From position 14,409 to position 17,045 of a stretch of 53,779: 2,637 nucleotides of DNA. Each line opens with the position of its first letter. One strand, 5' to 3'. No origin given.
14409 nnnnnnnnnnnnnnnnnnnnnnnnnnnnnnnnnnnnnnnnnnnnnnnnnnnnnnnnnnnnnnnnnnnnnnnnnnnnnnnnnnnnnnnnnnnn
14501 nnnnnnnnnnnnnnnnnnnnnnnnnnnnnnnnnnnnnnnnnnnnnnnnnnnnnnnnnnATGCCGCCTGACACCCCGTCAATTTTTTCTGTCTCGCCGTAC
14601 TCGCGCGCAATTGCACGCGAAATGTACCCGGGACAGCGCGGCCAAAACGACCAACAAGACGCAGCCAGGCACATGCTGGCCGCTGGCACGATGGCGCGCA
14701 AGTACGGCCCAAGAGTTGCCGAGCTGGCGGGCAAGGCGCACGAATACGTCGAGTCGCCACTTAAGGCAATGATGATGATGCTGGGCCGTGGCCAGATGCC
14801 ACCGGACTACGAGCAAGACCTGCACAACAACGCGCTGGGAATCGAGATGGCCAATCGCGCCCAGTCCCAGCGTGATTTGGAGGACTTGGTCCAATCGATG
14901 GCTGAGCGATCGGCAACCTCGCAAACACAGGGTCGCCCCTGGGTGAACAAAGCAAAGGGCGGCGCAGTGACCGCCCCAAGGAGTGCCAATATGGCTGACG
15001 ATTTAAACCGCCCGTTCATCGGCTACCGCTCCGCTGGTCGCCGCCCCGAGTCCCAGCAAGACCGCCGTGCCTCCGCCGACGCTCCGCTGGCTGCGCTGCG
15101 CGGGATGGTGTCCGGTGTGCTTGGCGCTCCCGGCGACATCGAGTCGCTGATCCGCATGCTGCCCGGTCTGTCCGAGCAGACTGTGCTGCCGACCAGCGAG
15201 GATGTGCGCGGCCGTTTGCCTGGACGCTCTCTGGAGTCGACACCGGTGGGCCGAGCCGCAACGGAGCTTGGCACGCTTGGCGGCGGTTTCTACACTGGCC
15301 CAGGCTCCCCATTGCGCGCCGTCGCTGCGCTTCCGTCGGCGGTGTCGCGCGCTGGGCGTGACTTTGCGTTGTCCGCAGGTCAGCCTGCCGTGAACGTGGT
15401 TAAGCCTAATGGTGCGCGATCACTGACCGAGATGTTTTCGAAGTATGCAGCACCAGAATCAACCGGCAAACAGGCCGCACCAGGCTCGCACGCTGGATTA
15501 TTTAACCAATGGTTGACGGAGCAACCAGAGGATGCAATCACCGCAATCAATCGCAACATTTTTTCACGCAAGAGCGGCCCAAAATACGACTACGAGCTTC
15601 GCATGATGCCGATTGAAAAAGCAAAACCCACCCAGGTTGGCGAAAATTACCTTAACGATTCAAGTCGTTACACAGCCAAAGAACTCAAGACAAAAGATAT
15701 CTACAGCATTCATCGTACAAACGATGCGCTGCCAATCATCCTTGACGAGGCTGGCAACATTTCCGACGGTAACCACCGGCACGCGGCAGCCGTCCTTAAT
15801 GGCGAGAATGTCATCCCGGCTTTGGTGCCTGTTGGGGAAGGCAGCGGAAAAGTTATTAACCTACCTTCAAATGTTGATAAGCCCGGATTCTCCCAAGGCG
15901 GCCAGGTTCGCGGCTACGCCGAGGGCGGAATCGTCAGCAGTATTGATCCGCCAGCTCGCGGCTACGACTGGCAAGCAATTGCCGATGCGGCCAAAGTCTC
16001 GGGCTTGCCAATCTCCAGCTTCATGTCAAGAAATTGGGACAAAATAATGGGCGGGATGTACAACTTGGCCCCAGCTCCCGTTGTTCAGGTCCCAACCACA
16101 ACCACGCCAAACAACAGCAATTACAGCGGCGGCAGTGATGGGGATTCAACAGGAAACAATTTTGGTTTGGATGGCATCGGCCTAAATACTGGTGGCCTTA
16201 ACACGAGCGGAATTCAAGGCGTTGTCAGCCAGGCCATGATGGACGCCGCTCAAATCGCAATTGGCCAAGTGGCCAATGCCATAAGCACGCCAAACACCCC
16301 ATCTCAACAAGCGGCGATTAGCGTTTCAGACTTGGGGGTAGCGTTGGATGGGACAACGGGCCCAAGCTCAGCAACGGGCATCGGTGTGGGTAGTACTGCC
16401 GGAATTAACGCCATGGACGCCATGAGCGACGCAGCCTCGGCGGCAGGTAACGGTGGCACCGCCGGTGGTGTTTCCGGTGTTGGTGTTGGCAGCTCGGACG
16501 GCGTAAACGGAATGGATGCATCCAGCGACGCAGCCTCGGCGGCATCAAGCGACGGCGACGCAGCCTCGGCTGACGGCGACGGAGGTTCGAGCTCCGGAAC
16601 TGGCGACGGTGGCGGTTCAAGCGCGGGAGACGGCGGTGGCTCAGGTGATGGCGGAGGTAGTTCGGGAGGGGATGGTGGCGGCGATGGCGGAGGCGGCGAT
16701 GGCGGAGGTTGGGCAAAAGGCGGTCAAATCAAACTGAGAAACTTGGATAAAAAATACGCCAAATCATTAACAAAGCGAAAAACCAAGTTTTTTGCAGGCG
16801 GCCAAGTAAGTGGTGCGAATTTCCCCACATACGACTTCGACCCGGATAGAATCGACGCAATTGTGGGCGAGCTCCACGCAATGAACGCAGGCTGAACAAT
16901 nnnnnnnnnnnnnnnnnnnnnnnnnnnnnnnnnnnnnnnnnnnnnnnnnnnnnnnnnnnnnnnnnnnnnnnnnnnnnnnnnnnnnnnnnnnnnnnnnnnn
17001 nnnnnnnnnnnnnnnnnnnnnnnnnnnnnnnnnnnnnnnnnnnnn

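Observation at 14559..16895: Unusual 778-aa multi-domain protein between TerL and portal: ParB/Srx-like domain, metal-site-like N-terminal motifs and a Gly/Asp/Ser tail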

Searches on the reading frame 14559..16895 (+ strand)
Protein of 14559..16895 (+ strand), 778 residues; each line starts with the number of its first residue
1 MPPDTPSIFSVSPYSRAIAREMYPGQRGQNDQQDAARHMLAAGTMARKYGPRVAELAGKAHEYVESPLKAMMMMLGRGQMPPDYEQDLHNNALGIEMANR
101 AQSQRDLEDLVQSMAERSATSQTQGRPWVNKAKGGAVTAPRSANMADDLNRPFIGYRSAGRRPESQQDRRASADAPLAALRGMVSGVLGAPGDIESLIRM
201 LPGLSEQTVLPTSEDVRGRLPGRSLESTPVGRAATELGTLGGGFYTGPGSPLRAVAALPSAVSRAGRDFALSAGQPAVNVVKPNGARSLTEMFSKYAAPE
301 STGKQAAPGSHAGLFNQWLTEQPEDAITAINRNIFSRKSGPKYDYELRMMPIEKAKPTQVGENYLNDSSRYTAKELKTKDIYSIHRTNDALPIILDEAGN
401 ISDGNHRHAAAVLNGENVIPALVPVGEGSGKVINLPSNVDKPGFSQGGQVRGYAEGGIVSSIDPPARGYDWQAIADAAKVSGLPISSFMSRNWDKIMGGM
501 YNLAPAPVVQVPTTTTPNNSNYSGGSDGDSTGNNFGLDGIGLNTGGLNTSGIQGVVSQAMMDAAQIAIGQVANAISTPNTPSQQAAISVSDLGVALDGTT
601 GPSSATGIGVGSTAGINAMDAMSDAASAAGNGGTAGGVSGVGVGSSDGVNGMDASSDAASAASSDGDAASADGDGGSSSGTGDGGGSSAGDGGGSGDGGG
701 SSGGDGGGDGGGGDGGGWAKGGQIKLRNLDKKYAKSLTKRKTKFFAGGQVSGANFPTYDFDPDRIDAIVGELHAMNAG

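Call 4: search_protein_families(library=pfam, proteins=[window:14559-16895:+], max_evalue=0.1)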
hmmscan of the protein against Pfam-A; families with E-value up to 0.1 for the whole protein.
window:14559-16895:+ (778 aa): 1 family
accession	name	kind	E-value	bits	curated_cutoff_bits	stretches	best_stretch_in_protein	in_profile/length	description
PF22322.1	DUF6973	-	1.9e-08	34.4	27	1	12-113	18-115/124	Domain of unknown function (DUF6973)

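Call 5: search_protein_families(library=phrogs, proteins=[window:14559-16895:+], max_evalue=0.1)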
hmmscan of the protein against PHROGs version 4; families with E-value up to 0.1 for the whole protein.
window:14559-16895:+ (778 aa): 1 family
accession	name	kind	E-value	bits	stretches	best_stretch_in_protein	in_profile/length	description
phrog_17560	-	unknown function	0.043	15.2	1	379-422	56-102/119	-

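Call 6: search_dna_similar(query=window:14559-16895:+, collection=phages, mode=protein, max_rows=30)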
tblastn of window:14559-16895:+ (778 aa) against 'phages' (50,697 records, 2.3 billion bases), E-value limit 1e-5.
No match.

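Call 8: find_homologous_proteins(query=window:14559-16895:+)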
Query window:14559-16895:+ (778 aa): 345 proteins with E <= 0.001 among 8000 candidates; the best 120 are listed.
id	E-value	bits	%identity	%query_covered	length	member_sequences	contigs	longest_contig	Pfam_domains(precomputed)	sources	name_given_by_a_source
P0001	7.6e-171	588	77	44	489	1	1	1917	-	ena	-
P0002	4.9e-162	559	75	22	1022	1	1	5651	PF14284.12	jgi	jgi:hypothetical protein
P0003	1.6e-154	534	89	34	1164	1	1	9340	PF14284.12,PF18760.8,PF22322.2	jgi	jgi:hypothetical protein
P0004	1.7e-151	524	80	37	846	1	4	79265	PF14284.12,PF22322.2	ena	-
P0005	3.4e-151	523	80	37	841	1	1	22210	PF14284.12,PF22322.2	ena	-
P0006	8.7e-151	522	79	37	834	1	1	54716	PF14284.12,PF22322.2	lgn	-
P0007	1.4e-150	521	80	36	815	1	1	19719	PF14284.12,PF22322.2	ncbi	-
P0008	3.0e-150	520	78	38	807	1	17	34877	PF14284.12,PF22322.2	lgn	-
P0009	4.1e-150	520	78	37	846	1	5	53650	PF14284.12,PF22322.2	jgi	jgi:hypothetical protein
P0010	4.1e-150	520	78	37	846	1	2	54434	PF14284.12,PF22322.2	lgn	-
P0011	4.9e-150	520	78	39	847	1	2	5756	PF14284.12,PF22322.2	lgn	-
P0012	5.1e-150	520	78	37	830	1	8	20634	PF14284.12,PF22322.2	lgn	-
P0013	5.9e-150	519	79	37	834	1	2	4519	PF14284.12,PF22322.2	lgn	-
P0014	7.1e-148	512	80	37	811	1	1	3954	PF14284.12,PF22322.2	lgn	-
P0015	3.2e-147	510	75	39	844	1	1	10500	PF14284.12,PF22322.2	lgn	-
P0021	4.9e-143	496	74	38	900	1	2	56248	PF14284.12,PF22322.2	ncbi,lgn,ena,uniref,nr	ncbi:PcfJ-like protein [uncultured Caudovirales phage]|uniref:PcfJ-like protein n=1 Tax=uncultured C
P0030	2.3e-129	451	61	25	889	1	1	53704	PF14284.12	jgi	jgi:hypothetical protein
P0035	1.8e-118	415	53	41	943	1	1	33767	PF14284.12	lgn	-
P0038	2.5e-85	306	77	19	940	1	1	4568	PF14284.12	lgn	-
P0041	4.3e-81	292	79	22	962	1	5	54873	PF14284.12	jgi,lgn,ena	jgi:hypothetical protein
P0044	7.0e-80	288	75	22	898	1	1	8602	PF14284.12,PF18760.8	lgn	-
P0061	8.5e-77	277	55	30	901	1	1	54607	PF14284.12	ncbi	-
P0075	2.9e-74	269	69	23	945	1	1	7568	PF18760.8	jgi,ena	-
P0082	9.3e-74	267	80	19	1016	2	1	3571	PF14284.12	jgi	jgi:hypothetical protein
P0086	4.2e-73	265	54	34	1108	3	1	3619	PF22322.2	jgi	jgi:hypothetical protein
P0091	1.3e-72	264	52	34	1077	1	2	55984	PF22322.2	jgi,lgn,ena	jgi:hypothetical protein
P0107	5.9e-70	255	84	17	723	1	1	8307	PF13151.13,PF18760.8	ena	-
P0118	1.1e-68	251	66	16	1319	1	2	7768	PF14284.12,PF18760.8,PF22322.2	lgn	-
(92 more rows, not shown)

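Call 20: search_protein_families(library=pfam, proteins=[P0002, P0030, P0035, P0003, P0041], max_evalue=10)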
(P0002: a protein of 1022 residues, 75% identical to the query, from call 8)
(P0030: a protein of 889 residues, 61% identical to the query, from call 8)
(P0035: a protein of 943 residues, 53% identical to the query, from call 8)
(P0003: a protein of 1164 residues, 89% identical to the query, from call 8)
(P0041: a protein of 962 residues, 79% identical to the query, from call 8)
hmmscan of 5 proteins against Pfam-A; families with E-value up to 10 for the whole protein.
P0002 (1022 aa): 3 families
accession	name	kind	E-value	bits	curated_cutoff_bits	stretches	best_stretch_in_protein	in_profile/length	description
PF14284.11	PcfJ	-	1.3e-07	32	25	1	635-686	76-129/147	PcfJ-like protein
PF09549.16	RE_Bpu10I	-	0.042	13.9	25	1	838-886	104-153/218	Bpu10I restriction endonuclease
PF18542.6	TFIIB_C_1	-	0.16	12.6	25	1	149-198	5-55/99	Transcription factor IIB C-terminal module 1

P0030 (889 aa): 1 family
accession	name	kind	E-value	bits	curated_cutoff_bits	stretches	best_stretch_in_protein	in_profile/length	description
PF14284.11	PcfJ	-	1.7e-06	28.3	25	1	479-523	76-122/147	PcfJ-like protein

P0035 (943 aa): 1 family
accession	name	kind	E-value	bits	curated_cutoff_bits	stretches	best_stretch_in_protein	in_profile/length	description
PF14284.11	PcfJ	-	2.9e-09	37.3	25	1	340-478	19-127/147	PcfJ-like protein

P0003 (1164 aa): 4 families
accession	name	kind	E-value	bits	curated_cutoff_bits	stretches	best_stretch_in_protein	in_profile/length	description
PF18760.7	ART-PolyVal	-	6.2e-12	46.9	31.2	1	819-955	3-139/140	ADP-Ribosyltransferase in polyvalent proteins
PF14284.11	PcfJ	-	8.7e-07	29.3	25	1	571-619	76-127/147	PcfJ-like protein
PF22322.1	DUF6973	-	1.1e-06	28.7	27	1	2-93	29-116/124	Domain of unknown function (DUF6973)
PF09832.14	DUF2059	-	0.12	12.8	23.6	1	624-662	21-59/60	Uncharacterized protein conserved in bacteria (DUF2059)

P0041 (962 aa): 2 families
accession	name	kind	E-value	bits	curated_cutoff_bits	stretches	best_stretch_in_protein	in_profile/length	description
PF14284.11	PcfJ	-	3.2e-07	30.7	25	1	730-775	76-123/147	PcfJ-like protein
PF21839.2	DUF6898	-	0.032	14.3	27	1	30-50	19-39/56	Domain of unknown function (DUF6898)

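Call 23: find_encoding_contigs(protein=P0030, flank=6000, max_places=2)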
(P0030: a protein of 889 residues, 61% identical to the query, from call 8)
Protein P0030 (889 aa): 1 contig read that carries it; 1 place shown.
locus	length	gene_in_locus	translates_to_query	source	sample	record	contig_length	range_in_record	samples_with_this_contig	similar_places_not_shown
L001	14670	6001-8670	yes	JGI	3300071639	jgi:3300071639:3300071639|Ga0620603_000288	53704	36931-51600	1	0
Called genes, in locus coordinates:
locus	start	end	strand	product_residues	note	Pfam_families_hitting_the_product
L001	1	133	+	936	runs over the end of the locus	PF08707:PriCT_2, PF13362:Toprim_3, PF08706:D5_N (weak), PF00519:PPV_E1_C (weak), PF19263:DUF5906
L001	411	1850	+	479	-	PF02195:ParB_N, PF01555:N6_N4_Mtase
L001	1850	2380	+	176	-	-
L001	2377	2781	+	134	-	-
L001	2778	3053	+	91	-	-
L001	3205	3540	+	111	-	-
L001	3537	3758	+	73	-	-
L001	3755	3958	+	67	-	-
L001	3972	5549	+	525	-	PF17289:Terminase_6C (weak)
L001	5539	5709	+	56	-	-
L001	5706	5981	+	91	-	-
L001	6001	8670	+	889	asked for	PF14284:PcfJ (faint)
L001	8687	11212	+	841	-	-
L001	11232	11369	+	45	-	-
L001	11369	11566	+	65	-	-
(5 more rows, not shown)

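Call 24: find_encoding_contigs(protein=P0021, flank=6000, max_places=2)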
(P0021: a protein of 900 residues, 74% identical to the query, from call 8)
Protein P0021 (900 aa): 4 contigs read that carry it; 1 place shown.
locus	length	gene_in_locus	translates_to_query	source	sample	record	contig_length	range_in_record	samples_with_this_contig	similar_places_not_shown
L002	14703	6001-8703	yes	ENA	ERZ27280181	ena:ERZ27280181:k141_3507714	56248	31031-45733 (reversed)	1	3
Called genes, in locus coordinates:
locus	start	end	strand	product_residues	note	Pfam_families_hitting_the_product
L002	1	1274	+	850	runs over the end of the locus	PF08707:PriCT_2, PF13362:Toprim_3, PF08706:D5_N (weak), PF00519:PPV_E1_C (weak), PF19263:DUF5906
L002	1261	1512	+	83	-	-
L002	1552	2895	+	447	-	PF02195:ParB_N, PF01555:N6_N4_Mtase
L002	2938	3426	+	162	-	-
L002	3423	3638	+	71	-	-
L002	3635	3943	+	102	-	-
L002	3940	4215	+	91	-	-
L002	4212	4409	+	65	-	-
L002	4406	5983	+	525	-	PF17289:Terminase_6C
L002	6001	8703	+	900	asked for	PF22322:DUF6973, PF14284:PcfJ (faint)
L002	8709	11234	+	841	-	-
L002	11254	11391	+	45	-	-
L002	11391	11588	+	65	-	-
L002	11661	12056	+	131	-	PF00166:Cpn10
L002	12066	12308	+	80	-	PF24729:Acb2_Tad1_hairpin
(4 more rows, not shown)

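Call 49: find_encoding_contigs(protein=P0061, flank=3000, max_places=1)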
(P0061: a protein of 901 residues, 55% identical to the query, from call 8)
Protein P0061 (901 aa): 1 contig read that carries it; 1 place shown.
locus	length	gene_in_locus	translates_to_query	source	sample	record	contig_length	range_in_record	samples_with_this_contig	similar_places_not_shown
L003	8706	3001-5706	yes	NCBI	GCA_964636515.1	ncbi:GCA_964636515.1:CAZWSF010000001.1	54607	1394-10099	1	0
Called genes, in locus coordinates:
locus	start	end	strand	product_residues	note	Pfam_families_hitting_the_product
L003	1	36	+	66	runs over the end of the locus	-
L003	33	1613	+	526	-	PF17289:Terminase_6C (weak)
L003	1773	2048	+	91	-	-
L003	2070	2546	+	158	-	-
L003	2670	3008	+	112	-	-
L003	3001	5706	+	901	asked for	PF14284:PcfJ (faint)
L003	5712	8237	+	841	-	-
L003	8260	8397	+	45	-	-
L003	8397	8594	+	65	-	-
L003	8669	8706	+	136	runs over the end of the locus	PF00166:Cpn10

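Call 57: search_protein_families(library=pfam, proteins=[P0001, P0041, P0082, P0086, P0118, P0075, P0107, P0038, P0044], max_evalue=0.01)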
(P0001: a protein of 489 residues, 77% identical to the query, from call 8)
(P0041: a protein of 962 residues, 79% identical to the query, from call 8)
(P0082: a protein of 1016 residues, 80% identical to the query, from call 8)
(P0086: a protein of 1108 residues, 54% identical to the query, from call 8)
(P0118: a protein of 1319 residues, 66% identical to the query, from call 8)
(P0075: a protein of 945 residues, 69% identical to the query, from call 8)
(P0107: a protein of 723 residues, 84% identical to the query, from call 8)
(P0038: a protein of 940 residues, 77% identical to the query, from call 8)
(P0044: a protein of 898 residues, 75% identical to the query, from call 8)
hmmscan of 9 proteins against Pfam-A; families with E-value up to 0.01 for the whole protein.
P0001 (489 aa): 0 families

P0041 (962 aa): 1 family
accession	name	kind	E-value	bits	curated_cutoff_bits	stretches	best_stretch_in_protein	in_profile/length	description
PF14284.11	PcfJ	-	3.2e-07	30.7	25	1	730-775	76-123/147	PcfJ-like protein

P0082 (1016 aa): 1 family
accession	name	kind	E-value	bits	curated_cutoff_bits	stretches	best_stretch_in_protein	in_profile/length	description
PF14284.11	PcfJ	-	2.7e-07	30.9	25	1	783-831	76-128/147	PcfJ-like protein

P0086 (1108 aa): 1 family
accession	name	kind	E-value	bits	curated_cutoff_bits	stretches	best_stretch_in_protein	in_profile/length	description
PF22322.1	DUF6973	-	2.5e-08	34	27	1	10-117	11-117/124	Domain of unknown function (DUF6973)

P0118 (1319 aa): 3 families
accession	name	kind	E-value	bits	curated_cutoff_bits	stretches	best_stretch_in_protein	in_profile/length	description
PF18760.7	ART-PolyVal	-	1.5e-09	39.2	31.2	1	202-352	8-133/140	ADP-Ribosyltransferase in polyvalent proteins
PF22322.1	DUF6973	-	3.8e-09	36.6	27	1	5-117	6-117/124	Domain of unknown function (DUF6973)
PF14284.11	PcfJ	-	2.9e-07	30.8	25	1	887-930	76-121/147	PcfJ-like protein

P0075 (945 aa): 2 families
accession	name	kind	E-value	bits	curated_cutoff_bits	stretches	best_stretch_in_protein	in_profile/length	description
PF18760.7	ART-PolyVal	-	1.5e-07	32.7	31.2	1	134-182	5-47/140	ADP-Ribosyltransferase in polyvalent proteins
PF13151.12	DUF3990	-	0.004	17.3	32.2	1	136-182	1-44/152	Protein of unknown function (DUF3990)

P0107 (723 aa): 2 families
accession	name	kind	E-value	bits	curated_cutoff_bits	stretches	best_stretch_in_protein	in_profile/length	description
PF18760.7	ART-PolyVal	-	1.1e-23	84.9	31.2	2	514-642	7-132/140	ADP-Ribosyltransferase in polyvalent proteins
PF13151.12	DUF3990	-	6e-08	33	32.2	0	137-182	2-44/152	Protein of unknown function (DUF3990)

P0038 (940 aa): 1 family
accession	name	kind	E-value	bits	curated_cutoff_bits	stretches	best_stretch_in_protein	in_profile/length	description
PF14284.11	PcfJ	-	5e-08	33.3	25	1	463-508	76-123/147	PcfJ-like protein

P0044 (898 aa): 2 families
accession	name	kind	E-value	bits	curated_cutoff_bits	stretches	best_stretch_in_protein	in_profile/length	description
PF18760.7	ART-PolyVal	-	1.1e-12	49.3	31.2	1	721-857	3-139/140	ADP-Ribosyltransferase in polyvalent proteins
PF14284.11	PcfJ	-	3.2e-09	37.2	25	1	480-526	75-123/147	PcfJ-like protein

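Call 65: find_encoding_contigs(protein=P0091, flank=5000, max_places=1)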
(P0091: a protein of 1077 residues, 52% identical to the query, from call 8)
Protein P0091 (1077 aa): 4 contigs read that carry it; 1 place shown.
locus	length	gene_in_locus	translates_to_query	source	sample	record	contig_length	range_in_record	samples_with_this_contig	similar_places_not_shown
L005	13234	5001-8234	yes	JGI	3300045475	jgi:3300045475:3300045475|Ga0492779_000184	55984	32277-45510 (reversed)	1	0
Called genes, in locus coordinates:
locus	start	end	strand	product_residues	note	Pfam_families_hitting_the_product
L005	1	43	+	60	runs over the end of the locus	-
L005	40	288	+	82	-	-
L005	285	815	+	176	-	-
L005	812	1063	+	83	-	-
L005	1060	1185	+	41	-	-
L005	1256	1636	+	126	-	-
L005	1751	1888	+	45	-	-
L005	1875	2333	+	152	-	-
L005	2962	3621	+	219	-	-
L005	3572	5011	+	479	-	PF03237:Terminase_6N, PF17289:Terminase_6C (weak)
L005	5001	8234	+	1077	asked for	PF22322:DUF6973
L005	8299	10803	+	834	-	-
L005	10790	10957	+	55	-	-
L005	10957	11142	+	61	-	-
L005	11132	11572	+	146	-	PF00166:Cpn10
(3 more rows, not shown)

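Call 76: search_protein_families(library=padloc, proteins=[window:14559-16895:+], max_evalue=1)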
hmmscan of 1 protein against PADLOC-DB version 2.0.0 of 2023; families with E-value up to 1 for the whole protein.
window:14559-16895:+ (778 aa): 0 families

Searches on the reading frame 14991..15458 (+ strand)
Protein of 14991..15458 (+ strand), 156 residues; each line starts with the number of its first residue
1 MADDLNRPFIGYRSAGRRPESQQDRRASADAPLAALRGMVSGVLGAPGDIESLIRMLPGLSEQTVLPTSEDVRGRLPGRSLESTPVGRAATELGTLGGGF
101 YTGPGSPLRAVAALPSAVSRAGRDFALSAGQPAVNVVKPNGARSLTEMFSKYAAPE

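Call 20: search_protein_families(library=pfam, proteins=[window:14991-15425:+], max_evalue=10)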
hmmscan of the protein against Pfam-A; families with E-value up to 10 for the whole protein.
window:14991-15425:+ (145 aa): 0 families

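Call 74: search_solved_structures(query=window:14991-15458:+, max_evalue=10)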
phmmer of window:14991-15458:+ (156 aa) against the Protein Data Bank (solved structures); distinct sequences matched with E-value up to 10: 1.
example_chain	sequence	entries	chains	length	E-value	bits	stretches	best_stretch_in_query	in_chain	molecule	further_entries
5trw_A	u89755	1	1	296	0.45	13.9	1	36-85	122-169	Pyridoxal kinase PdxY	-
